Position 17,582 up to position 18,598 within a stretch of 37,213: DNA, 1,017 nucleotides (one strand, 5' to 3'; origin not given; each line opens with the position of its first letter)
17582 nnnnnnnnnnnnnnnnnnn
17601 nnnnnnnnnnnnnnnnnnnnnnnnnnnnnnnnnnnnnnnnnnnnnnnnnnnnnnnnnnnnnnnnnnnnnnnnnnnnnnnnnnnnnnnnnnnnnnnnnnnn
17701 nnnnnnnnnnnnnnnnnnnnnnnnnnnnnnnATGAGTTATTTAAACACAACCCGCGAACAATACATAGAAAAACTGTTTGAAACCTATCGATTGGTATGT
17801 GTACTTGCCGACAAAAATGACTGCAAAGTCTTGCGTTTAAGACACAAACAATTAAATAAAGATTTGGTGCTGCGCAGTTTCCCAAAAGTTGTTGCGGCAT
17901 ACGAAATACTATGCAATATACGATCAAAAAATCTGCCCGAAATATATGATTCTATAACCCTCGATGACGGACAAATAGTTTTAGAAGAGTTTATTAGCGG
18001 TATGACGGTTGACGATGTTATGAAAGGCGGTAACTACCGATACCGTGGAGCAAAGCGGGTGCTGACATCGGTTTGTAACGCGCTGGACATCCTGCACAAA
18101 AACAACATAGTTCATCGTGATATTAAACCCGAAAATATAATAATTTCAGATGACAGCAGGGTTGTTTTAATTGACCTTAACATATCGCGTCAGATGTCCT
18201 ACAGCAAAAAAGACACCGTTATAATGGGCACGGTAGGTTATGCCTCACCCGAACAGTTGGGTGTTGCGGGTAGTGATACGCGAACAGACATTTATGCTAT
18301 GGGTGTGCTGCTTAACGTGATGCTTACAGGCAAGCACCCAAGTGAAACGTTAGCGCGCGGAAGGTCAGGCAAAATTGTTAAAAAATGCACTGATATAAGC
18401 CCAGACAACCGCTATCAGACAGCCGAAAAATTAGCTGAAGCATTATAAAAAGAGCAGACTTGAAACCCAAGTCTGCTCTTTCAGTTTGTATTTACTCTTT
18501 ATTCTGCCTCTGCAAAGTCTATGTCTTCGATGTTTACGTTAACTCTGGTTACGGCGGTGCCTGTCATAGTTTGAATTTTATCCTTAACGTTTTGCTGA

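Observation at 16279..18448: Three-gene operon that looks like a split LRR-receptor / Ser-Thr kinase signalling module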

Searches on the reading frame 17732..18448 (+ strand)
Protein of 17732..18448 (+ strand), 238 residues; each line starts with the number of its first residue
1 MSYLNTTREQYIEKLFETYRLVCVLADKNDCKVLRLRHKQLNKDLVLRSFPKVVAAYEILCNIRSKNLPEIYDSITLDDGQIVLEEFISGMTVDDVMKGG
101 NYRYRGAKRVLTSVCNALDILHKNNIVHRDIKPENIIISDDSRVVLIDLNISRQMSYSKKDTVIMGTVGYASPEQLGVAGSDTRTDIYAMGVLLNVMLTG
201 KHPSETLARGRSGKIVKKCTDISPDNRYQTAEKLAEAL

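Call 3: search_protein_families(library=pfam, proteins=[window:17732-18448:+], max_evalue=0.1)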
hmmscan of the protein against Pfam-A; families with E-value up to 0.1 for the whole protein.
window:17732-18448:+ (238 aa): 11 families
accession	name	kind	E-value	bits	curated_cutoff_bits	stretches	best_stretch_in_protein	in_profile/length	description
PF00069.31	Pkinase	-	2.5e-31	109.5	31.7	1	43-207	34-200/263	Protein kinase domain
PF07714.23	PK_Tyr_Ser-Thr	-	8.8e-18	65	23.1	1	39-215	34-216/258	Protein tyrosine and serine/threonine kinase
PF17667.7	Pkinase_fungal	-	1.6e-07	30.8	24.1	1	110-172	291-361/387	Fungal protein kinase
PF03109.22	ABC1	-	4.3e-06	26.5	22.9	1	67-163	131-225/244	ABC1 atypical kinase-like domain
PF06293.20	Kdo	-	0.00034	20.5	21.3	1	100-160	113-177/207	Lipopolysaccharide kinase (Kdo/WaaP) family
PF01163.29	RIO1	-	0.0012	18.9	22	1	81-150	81-149/187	RIO domain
PF12330.14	Haspin_kinase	-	0.0059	16.1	25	1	125-165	226-264/364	Haspin like kinase domain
PF14531.12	Kinase-like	-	0.019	14.6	25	1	107-181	146-218/289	Kinase-like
PF01636.29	APH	-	0.022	14.9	23.2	1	126-150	170-195/239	Phosphotransferase enzyme family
PF05445.17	Pox_ser-thr_kin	-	0.043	13.2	19.7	1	122-150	296-324/434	Poxvirus serine/threonine protein kinase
PF19974.5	TCAD9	-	0.092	12.3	40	0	121-149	294-321/429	Ternary complex associated domain 9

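Call 5: search_protein_families(library=ncbifam, proteins=[window:17732-18448:+], max_evalue=0.1)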
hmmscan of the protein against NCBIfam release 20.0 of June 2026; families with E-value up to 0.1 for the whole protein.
window:17732-18448:+ (238 aa): 25 families
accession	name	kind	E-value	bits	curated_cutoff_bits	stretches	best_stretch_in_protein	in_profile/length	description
NF033483.0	PknB_PASTA_kin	equivalog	4.4e-36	125.1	450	1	63-203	64-207/563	Stk1 family PASTA domain-containing Ser/Thr kinase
NF047741.1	antiphage_MADS6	equivalog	8e-21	74.2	460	1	108-214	302-415/612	methylation-associated defense system protein kinase MAD6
NF052427.1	StpK7MSMEG_1200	equivalog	1e-20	73.8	900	1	79-205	79-210/601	serine/threonine protein kinase StpK7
NF038150.1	lanthi_synth_IV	equivalog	5.5e-20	71.3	650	1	103-209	296-401/851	class IV lanthionine synthetase LanL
NF038151.1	lanthi_synth_III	equivalog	2.5e-17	62.6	575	1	104-224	335-449/833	class III lanthionine synthetase LanKC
TIGR03903.1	TOMM_kin_cyc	equivalog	4.1e-14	51.4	705.75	1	83-202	56-187/1267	TOMM system kinase/cyclase fusion protein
NF009651.0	PRK13184.1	equivalog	2.4e-13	49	839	1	110-205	118-232/932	serine/threonine-protein kinase PknD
NF043056.1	T4SS_LegK1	equivalog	6.4e-12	44.8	550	1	123-219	207-305/516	Dot/Icm T4SS effector kinase LegK1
TIGR03724.2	arch_bud32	equivalog_domain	1.4e-10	41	125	1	60-156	47-135/193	KEOPS complex kinase/ATPase Bud32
NF033442.0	BREX_PglW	equivalog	1.8e-09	35.9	990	1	92-204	595-710/1391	BREX system serine/threonine kinase PglW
NF053615.1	SerThrKinAfsKStmc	equivalog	2e-09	36.7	1300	1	111-203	118-212/809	protein serine/threonine kinase AfsK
NF007174.0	PRK09605.1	equivalog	3.3e-08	32.5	447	1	53-155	383-476/535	bifunctional N(6)-L-threonylcarbamoyladenine synthase/serine/threonine protein kinase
NF011463.0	PRK14879.1-4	equivalog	3.4e-08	33.2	188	1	68-162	82-169/237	Kae1-associated kinase Bud32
NF011460.0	PRK14879.1-1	equivalog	1.7e-07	30.6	199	1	82-156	87-161/232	Kae1-associated kinase Bud32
NF041408.1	XopAU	subfamily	0.00011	22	450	1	107-199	330-416/498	XopAU family type III secretion system effector serine/threonine kinase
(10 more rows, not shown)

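Call 6: search_solved_structures(query=window:17732-18448:+, show_alignments=3)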
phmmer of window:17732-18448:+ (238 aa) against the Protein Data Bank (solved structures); distinct sequences matched with E-value up to 0.001: 1992 (the best 60 are shown).
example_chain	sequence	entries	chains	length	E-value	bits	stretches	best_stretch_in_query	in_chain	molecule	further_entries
3f69_A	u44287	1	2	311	7.4e-21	78.3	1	83-203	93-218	Serine/threonine-protein kinase pknB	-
6b2p_A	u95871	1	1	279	1.3e-20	77.5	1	83-203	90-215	Serine/threonine-protein kinase PknB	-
6i2p_A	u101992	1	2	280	1.3e-20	77.5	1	83-203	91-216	Serine/threonine-protein kinase PknB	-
5u94_A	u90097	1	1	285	1.4e-20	77.4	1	83-203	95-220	Serine/threonine-protein kinase PknB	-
1o6y_A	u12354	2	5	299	1.7e-20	77.1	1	83-203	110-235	SERINE/THREONINE-PROTEIN KINASE PKNB | Probable serine/threonine-protein kinase pknB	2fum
3f61_A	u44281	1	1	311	1.9e-20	77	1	83-203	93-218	Serine/threonine-protein kinase pknB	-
1mru_A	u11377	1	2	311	1.9e-20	77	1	83-203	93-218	Probable serine/threonine-protein kinase pknB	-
3ori_A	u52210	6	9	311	1.9e-20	76.9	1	83-203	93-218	Serine/threonine protein kinase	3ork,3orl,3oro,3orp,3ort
3orm_A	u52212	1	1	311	2.3e-20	76.7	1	83-203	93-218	Serine/threonine protein kinase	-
3dfa_A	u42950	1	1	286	1.2e-17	67.8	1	16-203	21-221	Calcium-dependent protein kinase cgd3_920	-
2wei_A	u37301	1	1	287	1.2e-17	67.8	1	16-203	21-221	CALMODULIN-DOMAIN PROTEIN KINASE 1, PUTATIVE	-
4ieb_A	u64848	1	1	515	2.1e-17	67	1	55-203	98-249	Calmodulin-domain protein kinase 1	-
3igo_A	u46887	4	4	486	2.7e-17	66.6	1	17-203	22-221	Calmodulin-domain protein kinase 1 | Calmodulin-domain protein kinase 1, putative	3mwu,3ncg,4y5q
4mvf_A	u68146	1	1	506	3e-17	66.5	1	40-203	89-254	Calcium-dependent protein kinase 2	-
8iyj_X6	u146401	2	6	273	3.5e-17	66.3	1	44-205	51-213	Testis-specific serine/threonine-protein kinase 6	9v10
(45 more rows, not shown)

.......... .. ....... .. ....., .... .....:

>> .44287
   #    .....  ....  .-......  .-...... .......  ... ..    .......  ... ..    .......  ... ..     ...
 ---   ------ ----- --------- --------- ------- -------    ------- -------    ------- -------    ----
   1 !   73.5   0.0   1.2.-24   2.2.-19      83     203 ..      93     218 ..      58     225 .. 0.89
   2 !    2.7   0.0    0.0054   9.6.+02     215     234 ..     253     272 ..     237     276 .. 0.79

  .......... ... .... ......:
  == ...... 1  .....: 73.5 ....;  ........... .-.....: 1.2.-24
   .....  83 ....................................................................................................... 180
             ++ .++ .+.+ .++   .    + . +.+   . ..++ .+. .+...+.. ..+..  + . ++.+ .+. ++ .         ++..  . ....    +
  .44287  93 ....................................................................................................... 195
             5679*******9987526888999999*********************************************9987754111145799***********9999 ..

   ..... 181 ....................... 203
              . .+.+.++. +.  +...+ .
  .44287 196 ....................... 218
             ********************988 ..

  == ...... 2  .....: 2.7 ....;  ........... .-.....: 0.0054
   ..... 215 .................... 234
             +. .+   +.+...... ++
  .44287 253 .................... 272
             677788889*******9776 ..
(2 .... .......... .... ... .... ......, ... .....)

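Call 7: find_homologous_proteins(query=window:17732-18448:+, max_evalue=1e-10)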
Query window:17732-18448:+ (238 aa): 3548 proteins with E <= 1e-10 among 4387 candidates; the best 120 are listed.
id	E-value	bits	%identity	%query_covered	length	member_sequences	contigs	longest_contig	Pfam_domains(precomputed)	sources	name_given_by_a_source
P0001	9.6e-152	521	100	100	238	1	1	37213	PF07714.24,PF00069.32,PF03109.23,PF17667.8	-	-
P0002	1.4e-134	465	89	100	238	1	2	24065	PF07714.24,PF00069.32,PF03109.23,PF17667.8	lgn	-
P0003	1.9e-133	461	89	100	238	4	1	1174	PF07714.24,PF00069.32,PF03109.23,PF17667.8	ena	-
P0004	4.9e-133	460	89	100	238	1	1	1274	PF07714.24,PF00069.32,PF03109.23,PF17667.8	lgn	-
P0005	9.9e-130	449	87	100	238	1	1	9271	PF07714.24,PF00069.32,PF03109.23,PF17667.8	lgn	-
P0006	2.9e-127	441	85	100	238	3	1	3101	PF07714.24,PF00069.32,PF03109.23,PF17667.8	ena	-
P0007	8.2e-127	440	84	100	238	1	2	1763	PF07714.24,PF00069.32,PF03109.23,PF17667.8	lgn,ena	-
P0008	5.7e-125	433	84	100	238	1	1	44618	PF07714.24,PF00069.32,PF03109.23,PF17667.8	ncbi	-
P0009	5.7e-125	433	81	100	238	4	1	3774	PF07714.24,PF00069.32,PF03109.23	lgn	-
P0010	6.3e-122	424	82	100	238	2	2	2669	PF07714.24,PF00069.32,PF03109.23,PF17667.8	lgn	-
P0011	1.1e-121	423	82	100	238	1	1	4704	PF07714.24,PF00069.32,PF03109.23,PF17667.8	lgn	-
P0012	8.6e-120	417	79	100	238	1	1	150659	PF07714.24,PF00069.32,PF03109.23,PF17667.8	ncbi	-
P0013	2.2e-119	415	80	100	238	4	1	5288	PF07714.24,PF00069.32,PF03109.23,PF17667.8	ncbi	-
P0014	2.5e-119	415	79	100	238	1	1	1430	PF07714.24,PF00069.32,PF03109.23,PF17667.8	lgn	-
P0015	3.5e-119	415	79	100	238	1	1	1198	PF07714.24,PF00069.32,PF03109.23,PF17667.8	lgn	-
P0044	1.0e-101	357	67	100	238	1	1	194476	PF07714.24,PF00069.32,PF03109.23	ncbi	-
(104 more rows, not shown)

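Call 9: find_encoding_contigs(protein=P0044, flank=6000, max_places=3)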
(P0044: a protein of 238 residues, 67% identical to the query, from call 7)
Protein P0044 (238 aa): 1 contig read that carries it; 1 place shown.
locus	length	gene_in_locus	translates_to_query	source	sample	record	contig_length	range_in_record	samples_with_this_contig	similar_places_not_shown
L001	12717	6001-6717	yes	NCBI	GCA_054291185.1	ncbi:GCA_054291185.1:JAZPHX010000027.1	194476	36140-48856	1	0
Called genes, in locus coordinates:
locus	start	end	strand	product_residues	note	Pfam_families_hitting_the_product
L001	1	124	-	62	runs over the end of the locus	-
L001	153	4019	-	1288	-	-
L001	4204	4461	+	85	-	PF01381:HTH_3 (weak)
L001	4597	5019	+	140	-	-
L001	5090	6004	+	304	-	PF13306:LRR_5 (weak)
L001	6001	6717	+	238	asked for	PF00069:Pkinase, PF07714:PK_Tyr_Ser-Thr, PF03109:ABC1 (weak)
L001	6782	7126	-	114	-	PF01196:Ribosomal_L17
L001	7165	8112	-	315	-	PF01193:RNA_pol_L, PF01000:RNA_pol_A_bac, PF03118:RNA_pol_A_CTD, PF26169:HHH_XRCC3_RpoA (weak)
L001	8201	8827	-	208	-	PF00163:Ribosomal_S4, PF01479:S4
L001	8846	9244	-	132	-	PF00411:Ribosomal_S11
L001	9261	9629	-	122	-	PF00416:Ribosomal_S13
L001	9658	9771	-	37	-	PF00444:Ribosomal_L36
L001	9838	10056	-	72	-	PF01176:eIF-1a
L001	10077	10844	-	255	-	PF00557:Peptidase_M24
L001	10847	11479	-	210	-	PF00406:ADK, PF13207:AAA_17, PF17213:Hydin_ADK (faint), PF05191:ADK_lid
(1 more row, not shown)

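Call 10: find_encoding_contigs(protein=P0012, flank=6000, max_places=3)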
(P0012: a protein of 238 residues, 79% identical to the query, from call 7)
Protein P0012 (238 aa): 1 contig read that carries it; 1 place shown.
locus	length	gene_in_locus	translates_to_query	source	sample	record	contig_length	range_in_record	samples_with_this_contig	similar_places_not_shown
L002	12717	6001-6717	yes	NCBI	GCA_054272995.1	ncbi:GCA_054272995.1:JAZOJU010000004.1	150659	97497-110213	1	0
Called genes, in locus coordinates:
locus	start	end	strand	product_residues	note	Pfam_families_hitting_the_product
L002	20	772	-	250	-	-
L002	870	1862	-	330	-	-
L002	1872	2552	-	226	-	-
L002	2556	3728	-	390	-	PF13421:Band_7_1, PF17032:Zn_ribbon_15 (faint), PF12773:DZR, PF13240:Zn_Ribbon_1 (weak)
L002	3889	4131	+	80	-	PF13443:HTH_26, PF01381:HTH_3 (weak)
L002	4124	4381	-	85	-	PF20648:DUF6809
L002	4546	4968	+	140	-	-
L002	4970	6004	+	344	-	PF13306:LRR_5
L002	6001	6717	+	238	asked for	PF07714:PK_Tyr_Ser-Thr, PF00069:Pkinase, PF03109:ABC1, PF17667:Pkinase_fungal (weak)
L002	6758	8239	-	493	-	PF02446:Glyco_hydro_77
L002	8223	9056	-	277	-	PF00528:BPD_transp_1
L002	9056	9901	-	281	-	PF00528:BPD_transp_1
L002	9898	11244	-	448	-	PF01547:SBP_bac_1, PF13416:SBP_bac_8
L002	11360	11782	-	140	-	-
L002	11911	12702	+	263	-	PF00142:Fer4_NifH (weak), PF01656:CbiA, PF02374:ArsA_ATPase, PF09140:MipZ (weak), PF10609:ParA, PF13614:AAA_31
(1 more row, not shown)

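Call 19: search_protein_families(library=padloc, proteins=[window:17732-18448:+], max_evalue=0.01)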
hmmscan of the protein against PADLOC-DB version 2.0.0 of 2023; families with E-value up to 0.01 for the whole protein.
window:17732-18448:+ (238 aa): 35 families (the best 25 are shown)
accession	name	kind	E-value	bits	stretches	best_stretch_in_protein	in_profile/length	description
PDLC04054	PD-T4-6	-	2.6e-34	117.2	1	67-204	71-213/347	-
PDLC04047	PD-T4-6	-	2.9e-34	116.6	1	44-204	52-212/327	-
PDLC04042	PD-T4-6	-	5.4e-34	116.2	1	59-204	62-212/292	-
PDLC04053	PD-T4-6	-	1e-33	115.1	1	60-203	63-210/311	-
PDLC04060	PD-T4-6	-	1.3e-33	114.6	1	63-203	65-208/486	-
PDLC04138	mad6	-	5.9e-31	106.1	1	56-205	102-257/659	mads_6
PDLC04045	PD-T4-6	-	6.5e-29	99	1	31-216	63-258/350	-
PDLC04040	PD-T4-6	-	1.5e-28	97.8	1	84-204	81-205/547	-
PDLC04061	PD-T4-6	-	3.1e-28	97.6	1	82-203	97-222/510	-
PDLC04041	PD-T4-6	-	6e-28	96.3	1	58-203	80-233/443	-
PDLC04052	PD-T4-6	-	1e-27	95.5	1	82-203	90-215/496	-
PDLC04057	PD-T4-6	-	3.6e-27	93.5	1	62-204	64-210/443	-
PDLC04044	PD-T4-6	-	3.1e-26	90.4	1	66-208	98-243/372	-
PDLC04064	PD-T4-6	-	3.7e-26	89.9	1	60-210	74-232/369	-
PDLC04043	PD-T4-6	-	4.6e-26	89.9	1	85-204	94-217/452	-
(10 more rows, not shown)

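Call 66: predict_structure(alignment_id=A6)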
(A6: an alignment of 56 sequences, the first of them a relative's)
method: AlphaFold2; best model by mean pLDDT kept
length: 238 residues; sequences in the alignment: 56
mean_pLDDT: 85.2   pTM: 0.82
mean pLDDT of the five models: 85.2, 84.1, 83.4, 77.5, 59.0
residues with pLDDT >= 90: 148; 70-90: 56; 50-70: 13; < 50: 21
segments of 3 or more residues with pLDDT < 50: 158-178
pLDDT, mean of each block of 10 residues (from residue 1): 87 97 87 95 95 89 93 95 95 88 84 96 86 92 90 57 34 47 83 92 91 94 86 94
secondary structure, 60 per line:
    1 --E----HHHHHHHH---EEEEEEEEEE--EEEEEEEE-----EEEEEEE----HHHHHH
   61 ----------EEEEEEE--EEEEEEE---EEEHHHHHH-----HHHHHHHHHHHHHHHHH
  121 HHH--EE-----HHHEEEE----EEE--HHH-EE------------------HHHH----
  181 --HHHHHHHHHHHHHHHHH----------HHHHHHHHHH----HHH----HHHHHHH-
elements in order: H8-15 E19-28 E31-38 E44-50 H55-60 E71-77 E80-86 E90-92 H93-98 H104-123 E136-139 E144-146 H173-176 H183-199 H210-219 H231-237

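Call 69: fold_search(model_id=the predicted structure, library=pdb)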
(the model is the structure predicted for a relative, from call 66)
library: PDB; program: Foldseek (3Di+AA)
matches with E <= 10: 2000; with E <= 0.001: 2000
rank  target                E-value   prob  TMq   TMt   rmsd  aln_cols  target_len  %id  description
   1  2fum_A                3.7e-14  1.00  0.77  0.70   3.5       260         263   24  Catalytic domain of protein kinase PknB from Mycobacterium tuberculosis in complex with mitoxantrone (released 2006-08-01)
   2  2fum_B                2.0e-13  1.00  0.75  0.68   3.9       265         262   25  Catalytic domain of protein kinase PknB from Mycobacterium tuberculosis in complex with mitoxantrone (released 2006-08-01)
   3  6i2p_B                2.0e-13  1.00  0.67  0.61   6.1       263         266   24  Crystal structure of the Mycobacterium tuberculosis PknB kinase domain (L33E mutant) in complex with its substrate Gar (released 2019-05-22)
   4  5u94                  3.4e-13  1.00  0.75  0.68   3.9       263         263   24  Crystal structure of the Mycobacterium tuberculosis PASTA kinase PknB in complex with the potential theraputic kinase in (released 2017-12-20)
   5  3oro                  4.6e-13  1.00  0.70  0.63   5.3       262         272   24  Mycobacterium tuberculosis PknB kinase domain L33D mutant (crystal form 4) (released 2010-12-15)
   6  2y7j_A                5.4e-13  1.00  0.80  0.68   3.9       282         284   19  Structure of human phosphorylase kinase, gamma 2 (released 2011-02-09)
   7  5twu_A                5.8e-13  1.00  0.73  0.57   4.1       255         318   19  Structure of Maternal Embryonic Leucine Zipper Kinase (released 2017-11-22)
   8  4rer_A                8.2e-13  1.00  0.79  0.43   4.5       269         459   19  Crystal structure of the phosphorylated human alpha1 beta2 gamma1 holo-AMPK complex bound to AMP and cyclodextrin (released 2014-12-10)
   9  2yit                  8.2e-13  1.00  0.69  0.59   8.3       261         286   21  Structural analysis of checkpoint kinase 2 in complex with PV1162, a novel inhibitor (released 2011-09-07)
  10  3f69_B                8.7e-13  1.00  0.74  0.63   4.4       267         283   25  Crystal structure of the Mycobacterium tuberculosis PknB mutant kinase domain in complex with KT5720 (released 2008-12-02)
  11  8z5r_C                8.7e-13  1.00  0.75  0.51   4.5       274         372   19  human phosphorylase kinase alpha/gamma/delta subcomplex - phosphorylation and Ca2+ bound state (released 2025-04-23)
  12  4krc_A                8.7e-13  1.00  0.70  0.57   6.3       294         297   16  Crystal Structure of Pho85-Pcl10-ATP-gamma-S Complex (released 2013-09-18)
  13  1o6y                  9.8e-13  1.00  0.74  0.68   4.3       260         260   24  Catalytic domain of PknB kinase from Mycobacterium tuberculosis (released 2003-01-30)
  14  2w1g                  1.1e-12  1.00  0.73  0.69   4.0       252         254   19  Structure determination of Aurora Kinase in complex with inhibitor (released 2009-01-27)
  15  3up7                  1.3e-12  1.00  0.75  0.68   4.7       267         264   20  Aurora A in complex with YL1-038-09 (released 2012-01-25)
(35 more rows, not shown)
